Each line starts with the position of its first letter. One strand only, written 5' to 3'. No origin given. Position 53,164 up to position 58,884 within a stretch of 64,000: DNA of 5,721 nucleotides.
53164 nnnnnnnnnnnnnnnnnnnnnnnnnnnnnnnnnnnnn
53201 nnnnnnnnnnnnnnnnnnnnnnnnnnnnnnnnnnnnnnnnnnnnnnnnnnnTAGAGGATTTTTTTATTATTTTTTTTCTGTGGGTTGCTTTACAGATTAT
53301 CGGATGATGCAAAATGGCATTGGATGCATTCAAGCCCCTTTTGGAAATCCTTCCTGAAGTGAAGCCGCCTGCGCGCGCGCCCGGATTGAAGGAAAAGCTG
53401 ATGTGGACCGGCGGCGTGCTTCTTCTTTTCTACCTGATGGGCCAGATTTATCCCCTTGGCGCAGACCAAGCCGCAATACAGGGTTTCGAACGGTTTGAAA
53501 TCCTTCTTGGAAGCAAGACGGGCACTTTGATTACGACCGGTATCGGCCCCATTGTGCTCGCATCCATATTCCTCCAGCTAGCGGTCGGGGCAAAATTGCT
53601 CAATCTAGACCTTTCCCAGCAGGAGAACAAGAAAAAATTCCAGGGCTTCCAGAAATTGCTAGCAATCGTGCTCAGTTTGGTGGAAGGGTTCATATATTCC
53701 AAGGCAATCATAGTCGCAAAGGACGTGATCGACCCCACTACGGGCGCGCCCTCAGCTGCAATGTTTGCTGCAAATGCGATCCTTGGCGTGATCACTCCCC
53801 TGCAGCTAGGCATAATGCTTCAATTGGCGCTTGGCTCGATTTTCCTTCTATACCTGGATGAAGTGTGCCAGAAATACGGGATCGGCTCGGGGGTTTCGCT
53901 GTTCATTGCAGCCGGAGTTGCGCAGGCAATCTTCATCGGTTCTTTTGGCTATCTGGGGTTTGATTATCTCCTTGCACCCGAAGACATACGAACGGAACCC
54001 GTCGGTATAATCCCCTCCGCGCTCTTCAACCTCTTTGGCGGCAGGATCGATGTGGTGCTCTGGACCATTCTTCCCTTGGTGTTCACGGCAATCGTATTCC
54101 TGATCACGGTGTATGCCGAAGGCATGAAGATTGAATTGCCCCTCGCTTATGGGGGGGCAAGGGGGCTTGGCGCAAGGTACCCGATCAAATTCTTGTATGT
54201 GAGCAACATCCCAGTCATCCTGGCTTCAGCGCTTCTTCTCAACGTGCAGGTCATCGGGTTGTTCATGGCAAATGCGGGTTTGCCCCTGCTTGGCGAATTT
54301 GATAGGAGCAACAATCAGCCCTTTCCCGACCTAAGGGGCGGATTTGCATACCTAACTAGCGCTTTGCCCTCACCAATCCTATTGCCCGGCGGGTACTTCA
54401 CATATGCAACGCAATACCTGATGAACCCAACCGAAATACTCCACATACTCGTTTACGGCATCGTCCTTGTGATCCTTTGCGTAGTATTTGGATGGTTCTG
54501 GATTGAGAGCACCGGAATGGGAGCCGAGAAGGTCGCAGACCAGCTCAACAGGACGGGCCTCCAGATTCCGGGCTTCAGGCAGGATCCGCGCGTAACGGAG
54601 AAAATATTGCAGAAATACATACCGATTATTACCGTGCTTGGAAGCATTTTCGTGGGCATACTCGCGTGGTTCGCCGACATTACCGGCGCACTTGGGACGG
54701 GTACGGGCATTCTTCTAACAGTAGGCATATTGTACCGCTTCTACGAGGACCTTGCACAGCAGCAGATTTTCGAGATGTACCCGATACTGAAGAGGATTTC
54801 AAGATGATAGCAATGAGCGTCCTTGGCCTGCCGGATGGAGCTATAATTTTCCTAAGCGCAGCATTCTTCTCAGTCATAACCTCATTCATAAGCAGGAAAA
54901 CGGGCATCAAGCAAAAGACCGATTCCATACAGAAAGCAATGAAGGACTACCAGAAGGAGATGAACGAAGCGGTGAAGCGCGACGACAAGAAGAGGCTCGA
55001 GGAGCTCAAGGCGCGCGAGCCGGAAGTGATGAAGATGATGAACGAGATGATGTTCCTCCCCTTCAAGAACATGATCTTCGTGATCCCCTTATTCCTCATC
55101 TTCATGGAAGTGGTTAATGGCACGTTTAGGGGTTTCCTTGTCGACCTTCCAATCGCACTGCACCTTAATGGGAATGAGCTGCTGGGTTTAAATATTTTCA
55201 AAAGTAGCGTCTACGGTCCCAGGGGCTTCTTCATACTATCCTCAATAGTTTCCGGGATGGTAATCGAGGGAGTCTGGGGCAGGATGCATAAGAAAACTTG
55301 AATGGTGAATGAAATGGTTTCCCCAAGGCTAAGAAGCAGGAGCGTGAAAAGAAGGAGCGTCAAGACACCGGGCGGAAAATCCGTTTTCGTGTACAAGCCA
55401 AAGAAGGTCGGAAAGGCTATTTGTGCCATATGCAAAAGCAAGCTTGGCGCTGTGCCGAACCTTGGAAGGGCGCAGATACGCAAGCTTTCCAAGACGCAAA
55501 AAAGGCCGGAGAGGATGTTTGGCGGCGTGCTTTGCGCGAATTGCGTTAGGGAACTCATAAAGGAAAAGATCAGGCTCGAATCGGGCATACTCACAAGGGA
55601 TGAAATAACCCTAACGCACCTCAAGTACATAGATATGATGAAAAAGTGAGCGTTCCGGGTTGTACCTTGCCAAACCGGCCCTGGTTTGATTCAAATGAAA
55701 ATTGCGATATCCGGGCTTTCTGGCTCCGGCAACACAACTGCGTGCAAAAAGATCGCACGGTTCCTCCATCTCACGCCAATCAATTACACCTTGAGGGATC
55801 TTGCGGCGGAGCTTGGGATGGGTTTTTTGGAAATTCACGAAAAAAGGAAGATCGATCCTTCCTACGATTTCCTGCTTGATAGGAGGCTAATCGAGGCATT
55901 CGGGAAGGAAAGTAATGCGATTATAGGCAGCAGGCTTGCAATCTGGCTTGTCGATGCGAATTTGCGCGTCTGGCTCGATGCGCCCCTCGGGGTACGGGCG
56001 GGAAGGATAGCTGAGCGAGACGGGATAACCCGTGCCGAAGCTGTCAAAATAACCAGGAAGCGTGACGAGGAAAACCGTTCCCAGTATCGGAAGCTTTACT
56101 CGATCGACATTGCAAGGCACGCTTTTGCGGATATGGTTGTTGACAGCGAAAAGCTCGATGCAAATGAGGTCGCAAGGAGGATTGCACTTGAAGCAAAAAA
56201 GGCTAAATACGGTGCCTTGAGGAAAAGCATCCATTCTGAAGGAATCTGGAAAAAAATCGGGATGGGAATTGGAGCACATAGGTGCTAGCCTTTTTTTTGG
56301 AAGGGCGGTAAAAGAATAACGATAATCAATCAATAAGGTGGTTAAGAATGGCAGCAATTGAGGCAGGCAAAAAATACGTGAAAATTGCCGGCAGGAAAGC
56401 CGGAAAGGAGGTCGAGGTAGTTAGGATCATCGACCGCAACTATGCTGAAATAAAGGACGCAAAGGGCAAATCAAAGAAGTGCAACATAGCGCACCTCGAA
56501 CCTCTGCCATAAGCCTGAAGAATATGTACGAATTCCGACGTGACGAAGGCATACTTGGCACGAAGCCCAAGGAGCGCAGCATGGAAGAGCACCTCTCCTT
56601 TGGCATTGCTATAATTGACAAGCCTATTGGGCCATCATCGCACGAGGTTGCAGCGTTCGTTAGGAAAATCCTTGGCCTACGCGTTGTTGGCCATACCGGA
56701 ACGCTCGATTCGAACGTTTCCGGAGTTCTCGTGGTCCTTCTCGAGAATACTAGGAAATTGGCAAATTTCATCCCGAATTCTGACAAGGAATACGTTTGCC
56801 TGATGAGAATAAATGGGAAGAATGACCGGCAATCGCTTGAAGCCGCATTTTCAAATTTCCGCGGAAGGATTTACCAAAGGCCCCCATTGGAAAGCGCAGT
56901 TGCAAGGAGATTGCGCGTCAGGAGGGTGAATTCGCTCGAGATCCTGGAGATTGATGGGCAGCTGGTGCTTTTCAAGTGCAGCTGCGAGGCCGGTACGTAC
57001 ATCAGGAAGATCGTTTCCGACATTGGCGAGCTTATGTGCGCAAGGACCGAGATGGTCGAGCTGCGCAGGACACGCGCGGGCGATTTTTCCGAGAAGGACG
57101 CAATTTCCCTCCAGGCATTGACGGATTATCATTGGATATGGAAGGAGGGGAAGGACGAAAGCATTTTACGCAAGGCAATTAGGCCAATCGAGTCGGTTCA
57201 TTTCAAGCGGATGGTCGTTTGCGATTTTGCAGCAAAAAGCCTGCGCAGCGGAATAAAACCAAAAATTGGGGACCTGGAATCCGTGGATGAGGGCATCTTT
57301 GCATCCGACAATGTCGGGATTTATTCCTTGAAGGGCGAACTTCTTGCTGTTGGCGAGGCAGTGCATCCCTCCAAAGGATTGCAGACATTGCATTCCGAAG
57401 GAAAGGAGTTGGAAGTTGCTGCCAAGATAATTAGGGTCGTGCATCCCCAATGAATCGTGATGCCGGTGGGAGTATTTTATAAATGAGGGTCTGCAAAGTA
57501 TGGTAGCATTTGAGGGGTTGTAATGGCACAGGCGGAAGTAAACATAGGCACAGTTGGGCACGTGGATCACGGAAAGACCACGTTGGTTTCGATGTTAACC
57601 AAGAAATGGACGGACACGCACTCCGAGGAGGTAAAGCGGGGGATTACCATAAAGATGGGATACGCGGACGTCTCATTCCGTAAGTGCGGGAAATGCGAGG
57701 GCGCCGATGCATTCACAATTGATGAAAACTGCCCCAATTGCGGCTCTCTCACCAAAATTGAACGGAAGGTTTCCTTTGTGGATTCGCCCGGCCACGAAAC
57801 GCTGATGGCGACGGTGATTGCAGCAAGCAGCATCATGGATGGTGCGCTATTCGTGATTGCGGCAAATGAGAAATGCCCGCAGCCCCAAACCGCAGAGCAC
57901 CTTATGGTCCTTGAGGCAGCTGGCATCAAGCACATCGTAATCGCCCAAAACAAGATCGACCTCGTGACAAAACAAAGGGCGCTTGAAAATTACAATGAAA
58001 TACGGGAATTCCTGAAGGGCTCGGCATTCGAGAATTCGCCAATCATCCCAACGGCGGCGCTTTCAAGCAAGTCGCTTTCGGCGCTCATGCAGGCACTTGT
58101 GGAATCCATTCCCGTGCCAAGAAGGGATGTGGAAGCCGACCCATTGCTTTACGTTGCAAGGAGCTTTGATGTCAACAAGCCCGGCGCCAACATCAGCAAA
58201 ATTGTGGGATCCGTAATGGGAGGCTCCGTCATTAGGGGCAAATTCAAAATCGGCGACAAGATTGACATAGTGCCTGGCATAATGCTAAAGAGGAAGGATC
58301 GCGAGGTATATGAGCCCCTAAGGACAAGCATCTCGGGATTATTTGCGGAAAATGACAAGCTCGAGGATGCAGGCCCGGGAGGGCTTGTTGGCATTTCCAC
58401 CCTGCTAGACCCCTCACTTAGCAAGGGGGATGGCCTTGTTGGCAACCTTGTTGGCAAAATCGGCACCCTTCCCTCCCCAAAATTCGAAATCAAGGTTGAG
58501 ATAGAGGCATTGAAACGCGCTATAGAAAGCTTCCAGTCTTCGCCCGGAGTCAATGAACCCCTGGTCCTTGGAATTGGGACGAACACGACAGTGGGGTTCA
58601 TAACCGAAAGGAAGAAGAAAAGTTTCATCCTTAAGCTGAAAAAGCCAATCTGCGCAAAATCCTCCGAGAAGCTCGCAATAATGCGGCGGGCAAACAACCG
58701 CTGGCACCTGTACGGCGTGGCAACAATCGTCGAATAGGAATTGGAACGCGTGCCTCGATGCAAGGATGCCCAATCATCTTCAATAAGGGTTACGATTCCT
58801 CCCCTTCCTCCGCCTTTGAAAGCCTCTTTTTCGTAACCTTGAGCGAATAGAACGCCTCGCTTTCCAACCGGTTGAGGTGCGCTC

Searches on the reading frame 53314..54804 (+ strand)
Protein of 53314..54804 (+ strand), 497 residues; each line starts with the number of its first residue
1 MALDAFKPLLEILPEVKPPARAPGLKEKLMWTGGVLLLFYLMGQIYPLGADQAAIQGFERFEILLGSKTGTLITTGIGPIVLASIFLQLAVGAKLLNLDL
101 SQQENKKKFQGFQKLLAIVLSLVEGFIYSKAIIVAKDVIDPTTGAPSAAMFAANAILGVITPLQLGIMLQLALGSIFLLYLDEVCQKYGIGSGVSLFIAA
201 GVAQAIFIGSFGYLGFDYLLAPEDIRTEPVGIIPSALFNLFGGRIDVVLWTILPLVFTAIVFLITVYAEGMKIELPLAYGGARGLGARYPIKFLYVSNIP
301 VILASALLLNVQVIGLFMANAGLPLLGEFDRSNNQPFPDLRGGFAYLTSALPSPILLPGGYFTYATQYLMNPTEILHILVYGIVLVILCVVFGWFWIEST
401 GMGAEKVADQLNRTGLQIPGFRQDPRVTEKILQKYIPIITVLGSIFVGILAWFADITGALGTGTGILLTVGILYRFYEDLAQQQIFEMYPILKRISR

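Call 26: search_protein_families(library=pfam, proteins=[window:53314-54804:+], max_evalue=0.001)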
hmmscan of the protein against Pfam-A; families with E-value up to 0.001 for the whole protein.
window:53314-54804:+ (497 aa): 1 family
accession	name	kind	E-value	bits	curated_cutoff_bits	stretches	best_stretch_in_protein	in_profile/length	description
PF00344.25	SecY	-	6.9e-66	223.1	32.2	1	71-477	1-306/306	SecY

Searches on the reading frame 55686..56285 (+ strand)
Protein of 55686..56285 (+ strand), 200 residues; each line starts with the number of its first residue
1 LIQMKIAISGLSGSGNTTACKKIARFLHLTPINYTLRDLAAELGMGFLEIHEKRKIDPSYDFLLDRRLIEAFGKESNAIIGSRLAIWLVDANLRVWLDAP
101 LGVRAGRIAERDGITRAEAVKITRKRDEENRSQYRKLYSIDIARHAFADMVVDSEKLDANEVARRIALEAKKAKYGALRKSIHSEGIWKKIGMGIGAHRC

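Call 92: search_protein_families(library=pfam, proteins=[window:55686-56285:+], max_evalue=0.0001)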
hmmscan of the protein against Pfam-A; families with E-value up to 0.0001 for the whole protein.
window:55686-56285:+ (200 aa): 4 families
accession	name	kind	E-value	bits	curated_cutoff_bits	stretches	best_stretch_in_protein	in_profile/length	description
PF13189.12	Cytidylate_kin2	-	5e-18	66.3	28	1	6-156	2-176/176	Cytidylate kinase-like family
PF13238.12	AAA_18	-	6.2e-09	36.8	29.4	1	6-116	1-116/128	AAA domain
PF13207.12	AAA_17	-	4.3e-06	27.5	27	1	10-105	2-104/136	AAA domain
PF02224.24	Cytidylate_kin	-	3.2e-05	24.2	26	0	88-170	127-209/211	Cytidylate kinase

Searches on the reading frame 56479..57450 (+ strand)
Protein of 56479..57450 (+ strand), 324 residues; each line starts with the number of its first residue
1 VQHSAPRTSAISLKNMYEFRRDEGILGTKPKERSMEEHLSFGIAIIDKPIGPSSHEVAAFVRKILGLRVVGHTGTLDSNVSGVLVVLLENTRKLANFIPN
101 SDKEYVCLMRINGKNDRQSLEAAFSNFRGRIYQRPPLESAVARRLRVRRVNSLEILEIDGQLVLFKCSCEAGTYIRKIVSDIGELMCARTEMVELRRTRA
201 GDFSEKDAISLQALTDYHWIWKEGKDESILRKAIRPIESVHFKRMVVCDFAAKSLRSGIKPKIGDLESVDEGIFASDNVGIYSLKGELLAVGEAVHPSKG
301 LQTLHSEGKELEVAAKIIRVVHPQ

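Call 92: search_protein_families(library=pfam, proteins=[window:56479-57450:+], max_evalue=0.0001)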
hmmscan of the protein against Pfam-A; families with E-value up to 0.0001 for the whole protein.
window:56479-57450:+ (324 aa): 4 families
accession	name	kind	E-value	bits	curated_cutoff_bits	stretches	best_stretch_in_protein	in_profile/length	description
PF01509.24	TruB_N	-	2e-22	80.6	27.3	1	62-175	1-149/149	TruB family pseudouridylate synthase (N terminal domain)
PF16198.10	TruB_C_2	-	3.3e-18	66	29.3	1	176-239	1-63/66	tRNA pseudouridylate synthase B C-terminal domain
PF08068.17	DKCLD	-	1.5e-09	38.2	27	1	26-57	26-57/58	DKCLD (NUC011) domain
PF21238.2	Pus10_C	-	6.9e-05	22.9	27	1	80-180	101-203/232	Pus10, C-terminal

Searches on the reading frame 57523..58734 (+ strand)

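Call 92: search_protein_families(library=pfam, proteins=[window:57523-58734:+], max_evalue=0.0001)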
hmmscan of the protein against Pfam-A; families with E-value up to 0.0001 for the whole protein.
window:57523-58734:+ (404 aa): 4 families
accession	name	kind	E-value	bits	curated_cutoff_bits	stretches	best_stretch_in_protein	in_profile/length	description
PF00009.33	GTP_EFTU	-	1.1e-33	116.9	26.5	1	6-197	4-187/188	Elongation factor Tu GTP binding domain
PF09173.17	eIF2_C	-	3e-17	63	22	1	322-402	2-86/86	Initiation factor eIF2 gamma, C terminal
PF03144.31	GTP_EFTU_D2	-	6e-06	27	30.3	1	229-296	1-61/73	Elongation factor Tu domain 2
PF01926.29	MMR_HSR1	-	8.1e-05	23.2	21.9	0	8-140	2-110/113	50S ribosome-binding GTPase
